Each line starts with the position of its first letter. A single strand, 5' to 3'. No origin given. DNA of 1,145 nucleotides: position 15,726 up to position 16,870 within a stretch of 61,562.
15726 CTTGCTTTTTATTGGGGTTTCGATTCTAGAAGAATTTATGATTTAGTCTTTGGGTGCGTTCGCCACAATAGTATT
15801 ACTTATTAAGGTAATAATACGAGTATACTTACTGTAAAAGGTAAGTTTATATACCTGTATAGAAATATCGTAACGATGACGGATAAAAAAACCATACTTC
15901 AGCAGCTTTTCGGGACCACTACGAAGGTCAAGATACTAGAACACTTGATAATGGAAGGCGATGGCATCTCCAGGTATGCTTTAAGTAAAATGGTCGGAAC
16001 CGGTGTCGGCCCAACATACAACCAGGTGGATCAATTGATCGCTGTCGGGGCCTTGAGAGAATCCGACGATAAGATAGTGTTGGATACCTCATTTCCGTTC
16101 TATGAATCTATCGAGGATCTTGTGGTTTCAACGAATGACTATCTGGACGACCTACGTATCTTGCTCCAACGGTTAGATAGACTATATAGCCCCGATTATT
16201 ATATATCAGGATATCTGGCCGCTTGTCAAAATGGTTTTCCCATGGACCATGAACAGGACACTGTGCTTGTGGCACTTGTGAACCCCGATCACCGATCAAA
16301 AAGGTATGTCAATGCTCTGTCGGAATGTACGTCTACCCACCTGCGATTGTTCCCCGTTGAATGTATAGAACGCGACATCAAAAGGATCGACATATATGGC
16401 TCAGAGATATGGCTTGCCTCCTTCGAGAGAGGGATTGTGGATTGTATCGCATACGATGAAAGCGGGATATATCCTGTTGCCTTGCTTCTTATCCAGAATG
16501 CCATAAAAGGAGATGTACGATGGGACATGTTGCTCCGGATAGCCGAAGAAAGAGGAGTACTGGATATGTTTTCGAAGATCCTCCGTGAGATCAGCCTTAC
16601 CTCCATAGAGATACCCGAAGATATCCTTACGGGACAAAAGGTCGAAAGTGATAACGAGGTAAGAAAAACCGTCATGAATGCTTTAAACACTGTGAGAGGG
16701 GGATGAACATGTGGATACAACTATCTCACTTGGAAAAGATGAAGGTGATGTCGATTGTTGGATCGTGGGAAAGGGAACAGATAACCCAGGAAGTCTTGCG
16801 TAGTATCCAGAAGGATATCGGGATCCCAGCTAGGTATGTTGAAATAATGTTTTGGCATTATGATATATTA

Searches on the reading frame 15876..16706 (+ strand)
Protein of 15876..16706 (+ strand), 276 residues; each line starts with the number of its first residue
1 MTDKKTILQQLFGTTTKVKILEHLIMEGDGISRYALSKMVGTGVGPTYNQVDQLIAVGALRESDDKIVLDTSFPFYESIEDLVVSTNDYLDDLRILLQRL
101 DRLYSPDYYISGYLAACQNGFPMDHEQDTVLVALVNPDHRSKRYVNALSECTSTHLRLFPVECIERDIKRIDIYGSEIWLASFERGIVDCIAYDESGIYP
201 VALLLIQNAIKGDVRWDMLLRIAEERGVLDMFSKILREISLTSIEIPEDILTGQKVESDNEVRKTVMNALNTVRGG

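Call 8: search_protein_families(library=pfam, proteins=[window:15876-16706:+], max_evalue=0.01)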
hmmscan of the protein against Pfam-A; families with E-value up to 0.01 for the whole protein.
window:15876-16706:+ (276 aa): 0 families

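Call 30: search_protein_families(library=padloc, proteins=[window:15876-16706:+], max_evalue=0.1)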
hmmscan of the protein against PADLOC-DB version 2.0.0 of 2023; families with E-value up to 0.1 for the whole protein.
window:15876-16706:+ (276 aa): 3 families
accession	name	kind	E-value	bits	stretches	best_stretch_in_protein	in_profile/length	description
PDLC02225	AbiEi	-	0.00037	18.3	1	159-236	113-191/198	AbiEi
PDLC02265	AbiEi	-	0.009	13.8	1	161-236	118-194/198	AbiEi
PDLC04370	PDC-M05A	-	0.036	11.9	1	3-139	3-141/194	-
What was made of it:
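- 15876..16706 (+): 276-aa winged-helix DNA-binding protein, the AbiEi-like partner of the toxin. Its stop overlaps the next gene's start by 4 nt. PADLOC AbiEi 3.7e-4 on residues 159-236 (call 30).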

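Call 31: search_protein_families(library=ncbifam, proteins=[window:15876-16706:+], max_evalue=0.01)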
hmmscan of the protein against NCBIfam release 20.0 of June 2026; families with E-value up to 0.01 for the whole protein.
window:15876-16706:+ (276 aa): 0 families

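Call 55: search_solved_structures(query=A1, max_evalue=10, show_alignments=1)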
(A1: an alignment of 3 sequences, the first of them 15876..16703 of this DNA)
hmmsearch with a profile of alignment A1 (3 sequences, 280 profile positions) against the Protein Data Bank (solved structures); distinct sequences matched with E-value up to 10: 3.
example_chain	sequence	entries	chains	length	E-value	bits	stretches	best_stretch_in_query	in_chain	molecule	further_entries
9k7y_A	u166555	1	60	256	0.55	12.7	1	212-279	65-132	Cage-i53-Zn1-HEHE-14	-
5ngy_A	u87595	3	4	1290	0.64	12.5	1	70-155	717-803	DSR-M glucansucrase inactive mutant E715Q | Alternansucrase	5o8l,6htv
5lfc_A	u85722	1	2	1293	0.64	12.5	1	70-155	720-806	DsrV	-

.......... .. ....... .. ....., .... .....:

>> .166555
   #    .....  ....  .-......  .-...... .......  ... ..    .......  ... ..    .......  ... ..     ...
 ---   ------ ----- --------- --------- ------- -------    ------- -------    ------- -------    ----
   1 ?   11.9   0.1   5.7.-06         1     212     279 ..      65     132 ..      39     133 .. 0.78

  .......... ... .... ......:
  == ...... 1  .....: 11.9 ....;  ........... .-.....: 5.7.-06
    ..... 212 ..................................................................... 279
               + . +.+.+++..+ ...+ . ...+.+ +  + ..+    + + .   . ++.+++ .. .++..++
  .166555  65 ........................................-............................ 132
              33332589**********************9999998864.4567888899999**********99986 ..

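Call 61: predict_structure(protein=window:15876-16703:+)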
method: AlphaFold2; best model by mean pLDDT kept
length: 276 residues; sequences in the alignment: 1
mean_pLDDT: 40.0   pTM: 0.25
mean pLDDT of the five models: 40.0, 37.7, 37.7, 35.3, 31.2
residues with pLDDT >= 90: 0; 70-90: 0; 50-70: 77; < 50: 199
segments of 3 or more residues with pLDDT < 50: 1-12, 14-28, 36-44, 73-205, 210-214, 238-245, 253-256, 270-276
pLDDT, mean of each block of 10 residues (from residue 1): 39 44 43 50 51 55 57 37 25 25 30 33 30 28 32 27 27 25 31 34 48 50 53 52 48 51 54 40
secondary structure, 60 per line:
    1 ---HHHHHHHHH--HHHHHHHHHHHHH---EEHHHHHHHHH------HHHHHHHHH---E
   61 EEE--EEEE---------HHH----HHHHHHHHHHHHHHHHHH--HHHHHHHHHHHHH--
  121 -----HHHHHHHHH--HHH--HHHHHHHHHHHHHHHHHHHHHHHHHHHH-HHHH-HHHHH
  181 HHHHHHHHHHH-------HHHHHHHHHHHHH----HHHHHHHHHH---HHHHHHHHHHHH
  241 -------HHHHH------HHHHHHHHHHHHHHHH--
elements in order: H4-12 H15-27 H33-41 H48-56 E60-63 E66-69 H86-103 H106-118 H126-134 H142-169 H171-174 H176-191 H199-211 H216-225 H229-240 H248-252 H259-274
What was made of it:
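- On AbiE type IV toxin-antitoxin: The AbiEi C-terminal match is only E 3.7e-4 (call 30), and the structure model was unusable (call 61).
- Tried and rejected: The single-sequence AlphaFold model had pLDDT 40 and was unusable, so I ran no fold search (call 61).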

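Call 68: search_protein_representatives(protein=window:15876-16703:+)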
Query: 276 residues. Proteins with E-value up to 0.001 (for the whole library): 29; up to 1e-10: 22; up to 1e-30: 13. The best 29 are listed.
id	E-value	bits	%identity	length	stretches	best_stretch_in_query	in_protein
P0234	5.4e-179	609.6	100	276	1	1-276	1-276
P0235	3.7e-69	249.6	45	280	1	1-276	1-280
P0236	9.6e-68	244.9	42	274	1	5-275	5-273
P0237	1.3e-62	228.1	45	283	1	2-241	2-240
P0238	1.7e-59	217.9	44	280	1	3-235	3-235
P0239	6.8e-56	206.1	39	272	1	6-275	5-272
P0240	1.0e-55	205.5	42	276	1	9-276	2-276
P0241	1.5e-42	162.4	40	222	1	56-275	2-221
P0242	2.3e-39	151.9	32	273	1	7-275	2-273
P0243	1.1e-38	149.6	35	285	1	7-237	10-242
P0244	2.3e-32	129.0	35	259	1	8-276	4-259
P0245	3.5e-32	128.4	34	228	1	44-276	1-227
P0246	2.5e-31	125.5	32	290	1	8-275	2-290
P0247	1.5e-30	123.0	31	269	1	9-273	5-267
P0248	1.1e-29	120.2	32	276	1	7-228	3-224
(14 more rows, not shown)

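Call 70: search_protein_families(library=pfam, alignment_id=A3, max_evalue=0.01)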
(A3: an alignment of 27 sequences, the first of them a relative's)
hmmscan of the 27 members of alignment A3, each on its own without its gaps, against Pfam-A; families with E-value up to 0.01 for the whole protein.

A. member 1, P0234 (276 aa): 0 families

B. families by the number of members that match (of 27 scanned): 19 families
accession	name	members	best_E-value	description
PF25212.1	HVO_A0114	5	3.3e-07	HVO_A0114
PF12802.13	MarR_2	4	2.2e-08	MarR family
PF09339.16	HTH_IclR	3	1.2e-07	IclR helix-turn-helix domain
PF13412.12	HTH_24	3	2e-06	Winged helix-turn-helix DNA-binding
PF01047.28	MarR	3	0.00069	MarR family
PF13384.12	HTH_23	2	4e-06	Homeodomain-like domain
PF08279.18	HTH_11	2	0.002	HTH domain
PF13936.12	HTH_38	2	0.0052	Helix-turn-helix domain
PF02706.20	Wzz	1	1.9e-07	Chain length determinant protein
PF03444.21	HrcA_DNA-bdg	1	4e-05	Winged helix-turn-helix transcription repressor, HrcA DNA-binding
PF13545.12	HTH_Crp_2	1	4.6e-05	Crp-like helix-turn-helix domain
PF13551.12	HTH_29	1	6e-05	Winged helix-turn helix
PF19187.6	HTH_PafC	1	0.00065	PafC helix-turn-helix domain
PF01978.25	TrmB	1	0.00077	Sugar-specific transcriptional regulator TrmB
PF19575.5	HTH_58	1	0.0013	Helix-turn-helix domain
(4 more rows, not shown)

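Call 71: search_solved_structures(query=A3, max_evalue=1)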
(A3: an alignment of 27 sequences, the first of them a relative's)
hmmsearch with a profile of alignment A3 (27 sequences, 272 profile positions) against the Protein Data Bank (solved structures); distinct sequences matched with E-value up to 1: 22.
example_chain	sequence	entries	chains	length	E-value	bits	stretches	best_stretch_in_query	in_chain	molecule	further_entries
2lvs_A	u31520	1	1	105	0.00098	22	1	15-64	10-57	Putative uncharacterized protein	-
2d1h_A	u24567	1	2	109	0.0013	21.6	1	9-78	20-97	109aa long hypothetical transcriptional regulator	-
1uly_A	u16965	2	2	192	0.0076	19.1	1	7-77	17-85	hypothetical protein PH1932 | hypothetical transcription regulator protein, PH1932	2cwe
2p5v_A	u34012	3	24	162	0.011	18.6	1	3-59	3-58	Transcriptional regulator, LRP/AsnC family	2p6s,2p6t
6uvu_A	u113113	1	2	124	0.014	18.2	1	3-55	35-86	ArsR family transcriptional regulator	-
2wte_A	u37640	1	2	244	0.014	18.2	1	12-67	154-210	CSA3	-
6wxq_B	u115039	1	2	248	0.014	18.2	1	12-67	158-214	CRISPR-associated transcription factor Csa3 (Type I-A)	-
6w11_B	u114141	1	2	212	0.015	18.1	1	12-66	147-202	CRISPR locus-related putative DNA-binding protein Csa3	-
2dbb_A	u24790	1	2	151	0.052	16.3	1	19-65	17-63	Putative HTH-type transcriptional regulator PH0061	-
7ueb_E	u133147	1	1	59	0.059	16.1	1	11-50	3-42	PscE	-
2cfx_A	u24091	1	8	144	0.074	15.8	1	14-58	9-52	HTH-TYPE TRANSCRIPTIONAL REGULATOR LRPC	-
6j0e_A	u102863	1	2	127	0.081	15.7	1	4-66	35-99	Arsenic responsive repressor ArsR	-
1r7j_A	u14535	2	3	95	0.084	15.6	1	9-89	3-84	Conserved hypothetical protein Sso10a | Sso10a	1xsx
3tgn_A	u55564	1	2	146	0.099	15.4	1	9-62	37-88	Adc operon repressor AdcR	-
2p4w_A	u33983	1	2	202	0.15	14.8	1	3-61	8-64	Transcriptional regulatory protein arsR family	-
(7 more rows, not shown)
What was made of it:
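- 15876..16706 (+): Family members hit MarR/HTH families, and the family profile hits wHTH regulators in the PDB (calls 70, 71).
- On AbiE type IV toxin-antitoxin: A wHTH is supported (calls 70, 71).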

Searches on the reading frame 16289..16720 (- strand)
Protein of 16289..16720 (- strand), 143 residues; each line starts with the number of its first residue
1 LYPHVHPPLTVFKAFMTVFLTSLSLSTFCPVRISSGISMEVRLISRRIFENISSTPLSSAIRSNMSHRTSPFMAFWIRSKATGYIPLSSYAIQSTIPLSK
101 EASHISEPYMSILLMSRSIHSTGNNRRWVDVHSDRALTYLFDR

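Call 41: search_protein_families(library=pfam, proteins=[window:16289-16720:-], max_evalue=1)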
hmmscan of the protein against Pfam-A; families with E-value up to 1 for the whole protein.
window:16289-16720:- (143 aa): 0 families
